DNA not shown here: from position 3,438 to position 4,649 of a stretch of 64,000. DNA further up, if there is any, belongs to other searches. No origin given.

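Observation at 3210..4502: PqqD-like (RRE) domain fused to an unknown domain, two genes from the protease/exporter cluster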

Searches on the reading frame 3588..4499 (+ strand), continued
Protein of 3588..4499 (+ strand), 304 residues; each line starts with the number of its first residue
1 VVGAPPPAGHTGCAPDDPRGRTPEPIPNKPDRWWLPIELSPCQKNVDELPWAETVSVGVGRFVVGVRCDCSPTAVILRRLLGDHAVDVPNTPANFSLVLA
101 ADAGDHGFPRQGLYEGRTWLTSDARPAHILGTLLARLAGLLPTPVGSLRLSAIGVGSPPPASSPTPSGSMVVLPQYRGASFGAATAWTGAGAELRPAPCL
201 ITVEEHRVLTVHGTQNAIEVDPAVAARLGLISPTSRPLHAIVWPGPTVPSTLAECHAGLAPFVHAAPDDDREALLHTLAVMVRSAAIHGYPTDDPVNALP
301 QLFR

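Call 79: find_related_loci(query=A10, collection=genome_contigs, flank=10000)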
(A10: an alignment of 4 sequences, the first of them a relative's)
Query A10 (587 aa) in genome_contigs; peptide patterns used: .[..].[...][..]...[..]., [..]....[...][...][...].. (x = any residue, [..] = any of these).
40 stretches matched a pattern; 7 encode a relative of the query (tblastn E <= 1e-3); 7 distinct loci.
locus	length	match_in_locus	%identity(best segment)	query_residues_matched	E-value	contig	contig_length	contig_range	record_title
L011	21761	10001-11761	100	1-587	0e+0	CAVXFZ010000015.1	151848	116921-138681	MAG: uncultured Actinomycetes bacterium isolate MFD02416.bin.3.361 genome assembly, contig: contig_46464, whole genome s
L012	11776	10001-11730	47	1-573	3e-60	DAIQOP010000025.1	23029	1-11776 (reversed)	MAG TPA_asm: Actinomycetota bacterium isolate CTOTU10851 NODE_377_length_23029_cov_3.912640, whole genome shotgun sequen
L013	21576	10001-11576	49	16-572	4e-95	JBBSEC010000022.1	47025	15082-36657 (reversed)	MAG: Acidimicrobiia bacterium isolate LS1_sbin.32 LS1_sbin.32_K_590927_L_47025_cov_13.8486, whole genome shotgun sequenc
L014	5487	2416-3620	40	18-423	2e-45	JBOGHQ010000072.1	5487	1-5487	MAG: Acidimicrobiales bacterium isolate SC-S_metawrap_bin.62 k127_4013528, whole genome shotgun sequence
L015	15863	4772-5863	42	33-424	2e-41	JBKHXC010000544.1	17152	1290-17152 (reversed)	MAG: Acidimicrobiia bacterium isolate N_bin.10.orig k127_301651, whole genome shotgun sequence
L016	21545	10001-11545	39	40-568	6e-33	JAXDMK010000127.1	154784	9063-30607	MAG: Actinomycetota bacterium isolate BP_64 scaffold_3529721, whole genome shotgun sequence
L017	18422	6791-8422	31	40-573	8e-20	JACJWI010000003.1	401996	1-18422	MAG: Microthrixaceae bacterium isolate HK-STAS-ACTI-5 HK-STAS-ACTI-5_3, whole genome shotgun sequence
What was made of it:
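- Tried and rejected: Only alignment A10, from the other clade, worked (call 79).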

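Call 88: find_encoding_contigs(protein=P0008, flank=10000, max_places=2)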
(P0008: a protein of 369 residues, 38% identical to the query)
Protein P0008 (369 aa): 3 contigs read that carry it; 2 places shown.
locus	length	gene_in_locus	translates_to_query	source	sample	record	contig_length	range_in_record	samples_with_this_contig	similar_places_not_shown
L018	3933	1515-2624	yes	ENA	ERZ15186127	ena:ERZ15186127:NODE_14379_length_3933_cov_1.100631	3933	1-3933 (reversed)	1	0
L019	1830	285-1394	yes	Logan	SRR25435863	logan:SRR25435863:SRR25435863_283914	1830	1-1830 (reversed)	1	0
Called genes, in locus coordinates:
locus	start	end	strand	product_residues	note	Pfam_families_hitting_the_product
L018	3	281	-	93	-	?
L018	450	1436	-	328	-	PF00294:PfkB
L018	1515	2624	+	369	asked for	PF05402:PqqD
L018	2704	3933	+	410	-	?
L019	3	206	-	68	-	?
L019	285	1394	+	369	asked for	PF05402:PqqD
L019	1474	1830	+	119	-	?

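Call 89: find_encoding_contigs(protein=P0015, flank=10000, max_places=2)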
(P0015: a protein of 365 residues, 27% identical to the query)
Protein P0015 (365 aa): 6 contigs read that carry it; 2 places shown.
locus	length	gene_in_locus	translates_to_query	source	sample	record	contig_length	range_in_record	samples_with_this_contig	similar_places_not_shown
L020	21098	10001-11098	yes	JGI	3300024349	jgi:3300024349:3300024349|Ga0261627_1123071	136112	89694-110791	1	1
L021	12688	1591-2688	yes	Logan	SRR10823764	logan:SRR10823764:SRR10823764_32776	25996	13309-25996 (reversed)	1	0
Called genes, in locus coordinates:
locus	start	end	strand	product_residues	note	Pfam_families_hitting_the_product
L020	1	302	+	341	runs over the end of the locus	PF08032:SpoU_sub_bind, PF00588:SpoU_methylase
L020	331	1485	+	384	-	-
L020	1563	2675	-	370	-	PF00079:Serpin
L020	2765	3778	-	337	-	PF00348:polyprenyl_synt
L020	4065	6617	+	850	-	PF02861:Clp_N, PF05621:TniB (weak), PF00004:AAA, PF17871:AAA_lid_9, PF00004:AAA, PF07724:AAA_2, PF07728:AAA_5, PF10431:ClpB_D2-small, +11 more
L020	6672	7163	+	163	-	-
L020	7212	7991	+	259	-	-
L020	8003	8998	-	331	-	PF01073:3Beta_HSD, PF01370:Epimerase, PF02719:Polysacc_synt_2, PF04321:RmlD_sub_bind, PF07993:NAD_binding_4, PF13460:NAD_binding_10 (faint), PF16363:GDP_Man_Dehyd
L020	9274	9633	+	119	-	-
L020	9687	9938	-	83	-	-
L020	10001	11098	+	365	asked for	PF05402:PqqD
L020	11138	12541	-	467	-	PF04434:SWIM (faint)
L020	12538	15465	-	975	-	PF12419:DUF3670, PF00176:SNF2-rel_dom, PF00271:Helicase_C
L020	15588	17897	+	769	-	PF08335:GlnD_UR_UTase, PF01966:HD, PF01842:ACT (weak), PF13291:ACT_4 (faint), PF22629:ACT_AHAS_ss (faint), PF22754:bHLH-TF_ACT-like_plant (faint), PF01842:ACT (weak), PF26956:ACT_ACR_D1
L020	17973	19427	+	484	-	PF01425:Amidase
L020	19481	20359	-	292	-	PF09754:PAC2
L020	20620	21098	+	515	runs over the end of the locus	PF00571:CBS, PF00285:Citrate_synt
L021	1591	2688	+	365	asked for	PF05402:PqqD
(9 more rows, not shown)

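Call 90: find_encoding_contigs(protein=P0041, flank=10000, max_places=2)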
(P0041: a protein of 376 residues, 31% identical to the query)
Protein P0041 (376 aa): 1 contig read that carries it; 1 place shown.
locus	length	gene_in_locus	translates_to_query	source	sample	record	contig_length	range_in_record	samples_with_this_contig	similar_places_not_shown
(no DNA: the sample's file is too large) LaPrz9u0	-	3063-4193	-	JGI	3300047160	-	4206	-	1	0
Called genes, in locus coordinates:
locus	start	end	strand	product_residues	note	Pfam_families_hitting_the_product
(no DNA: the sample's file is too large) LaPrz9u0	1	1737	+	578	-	?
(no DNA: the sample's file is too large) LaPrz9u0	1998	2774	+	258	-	-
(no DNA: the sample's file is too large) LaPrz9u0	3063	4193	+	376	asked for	PF05402:PqqD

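Call 91: search_protein_families(library=pfam, proteins=[L018:2704-3933:+, L018:450-1436:-, L018:3-281:-, L020:9274-9633:+, L020:9687-9938:-, L020:11138-12541:-, L013:11608-12558:-, L013:10764-11594:+, L013:8702-9649:+, L004:9461-9940:-], max_evalue=0.001)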
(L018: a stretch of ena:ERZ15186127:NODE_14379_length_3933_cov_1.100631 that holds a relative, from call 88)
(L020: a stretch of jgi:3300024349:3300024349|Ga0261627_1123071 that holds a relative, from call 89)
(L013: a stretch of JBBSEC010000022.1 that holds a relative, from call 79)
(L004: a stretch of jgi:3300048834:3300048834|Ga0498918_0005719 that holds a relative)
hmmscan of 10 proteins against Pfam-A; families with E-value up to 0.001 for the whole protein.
L018:2704-3933:+ (410 aa): 2 families
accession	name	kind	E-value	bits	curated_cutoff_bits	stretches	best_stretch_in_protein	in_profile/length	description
PF01433.26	Peptidase_M1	-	1.7e-60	204.8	27.7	1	238-409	1-173/218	Peptidase family M1 domain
PF17900.6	Peptidase_M1_N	-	8.4e-48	163.4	25.8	1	19-203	1-186/186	Peptidase M1 N-terminal domain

L018:450-1436:- (328 aa): 1 family
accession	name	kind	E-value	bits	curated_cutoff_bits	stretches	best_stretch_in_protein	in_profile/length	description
PF00294.29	PfkB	-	3.1e-38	132.3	25.8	1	54-316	32-296/302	pfkB family carbohydrate kinase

L018:3-281:- (93 aa): 0 families

L020:9274-9633:+ (119 aa): 0 families

L020:9687-9938:- (83 aa): 0 families

L020:11138-12541:- (467 aa): 1 family
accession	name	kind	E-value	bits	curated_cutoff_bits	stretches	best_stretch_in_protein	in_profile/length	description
PF04434.22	SWIM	-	2e-05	24.5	19.6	1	188-212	9-36/38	SWIM zinc finger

L013:11608-12558:- (316 aa): 0 families

L013:10764-11594:+ (276 aa): 3 families
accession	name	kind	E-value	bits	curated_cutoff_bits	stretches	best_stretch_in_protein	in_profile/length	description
PF05402.18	PqqD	-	2.8e-09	37.6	23.4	1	92-144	14-66/67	Coenzyme PQQ synthesis protein D (PqqD)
PF00578.27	AhpC-TSA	-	6.4e-08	33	26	1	164-232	1-69/124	AhpC/TSA family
PF08534.16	Redoxin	-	2.5e-06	27.8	26.6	1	164-253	2-98/148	Redoxin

L013:8702-9649:+ (315 aa): 0 families

L004:9461-9940:- (159 aa): 0 families

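Call 101: fold_search(model_id=the predicted structure, library=pdb)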
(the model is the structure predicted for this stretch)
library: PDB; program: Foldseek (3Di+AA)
matches with E <= 10: 136; with E <= 0.001: 0
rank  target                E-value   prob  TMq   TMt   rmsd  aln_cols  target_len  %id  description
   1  5fh5                  1.5e-02  0.33  0.20  0.12  11.2       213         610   11  The structure of rat cytosolic PEPCK variant E89Q in complex with phosphoglycolate and GDP (released 2016-11-09)
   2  7l3v                  2.5e-02  0.21  0.19  0.12  11.4       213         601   13  PEPCK MMQX structure 120ms post-mixing with oxaloacetic acid (released 2021-10-13)
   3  2rk8_A                4.3e-02  0.11  0.16  0.10  12.7       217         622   12  The Structure of rat cytosolic PEPCK in complex with phosphonoformate (released 2008-01-29)
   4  2zci_A                4.6e-02  0.18  0.19  0.12  12.4       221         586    8  Structure of a GTP-dependent bacterial PEP-carboxykinase from Corynebacterium glutamicum (released 2008-04-15)
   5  2zci_D                4.8e-02  0.12  0.17  0.11  12.2       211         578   10  Structure of a GTP-dependent bacterial PEP-carboxykinase from Corynebacterium glutamicum (released 2008-04-15)
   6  9e34                  9.4e-02  0.11  0.21  0.13  16.1       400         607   12  Polaromonas naphthalenivorans phosphoenolpyruvate carboxykinase in complex with PEP (P212121) (released 2025-10-29)
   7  2zci_B                1.4e-01  0.11  0.18  0.11  12.5       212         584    7  Structure of a GTP-dependent bacterial PEP-carboxykinase from Corynebacterium glutamicum (released 2008-04-15)
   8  9e32                  2.3e-01  0.08  0.22  0.14  16.2       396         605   11  Holo Polaromonas naphthalenivorans phosphoenolpyruvate carboxykinase (released 2025-10-29)
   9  5i67                  3.1e-01  0.12  0.21  0.13  11.5       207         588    8  Crystal Structure Analysis of MTB PEPCK mutant C273S (released 2016-04-06)
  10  4wpu                  3.5e-01  0.08  0.20  0.12  11.9       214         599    8  Crystal Structure of E83A mutant of Mtb PEPCK in complex with PEP and GDP (released 2015-11-04)
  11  4r43                  3.7e-01  0.08  0.19  0.12  12.6       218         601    8  Crystal Structure Analysis of MTB PEPCK (released 2015-04-08)
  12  4wou                  4.2e-01  0.06  0.17  0.11  12.5       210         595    8  Crystal Structure of Mtb PEPCK in complex with GDP and metals (released 2015-11-04)
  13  4wpv                  5.0e-01  0.05  0.16  0.10  12.7       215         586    9  Crystal Structure of E83A mutant of Mtb PEPCK in complex with Zn2+ and phosphate ion (released 2015-11-04)
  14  3nqb_B                9.6e-01  0.02  0.11  0.07  17.0       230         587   10  Crystal Structure of Adenine Deaminase from Agrobacterium tumefaciens (str. C 58) (released 2010-07-28)
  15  6hk1_A                1.0e+00  0.06  0.08  0.10   9.4        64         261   19  Crystal structure of the Thiazole synthase from Methanothermococcus thermolithotrophicus co-crystallized with Tb-Xo4 (released 2019-06-19)
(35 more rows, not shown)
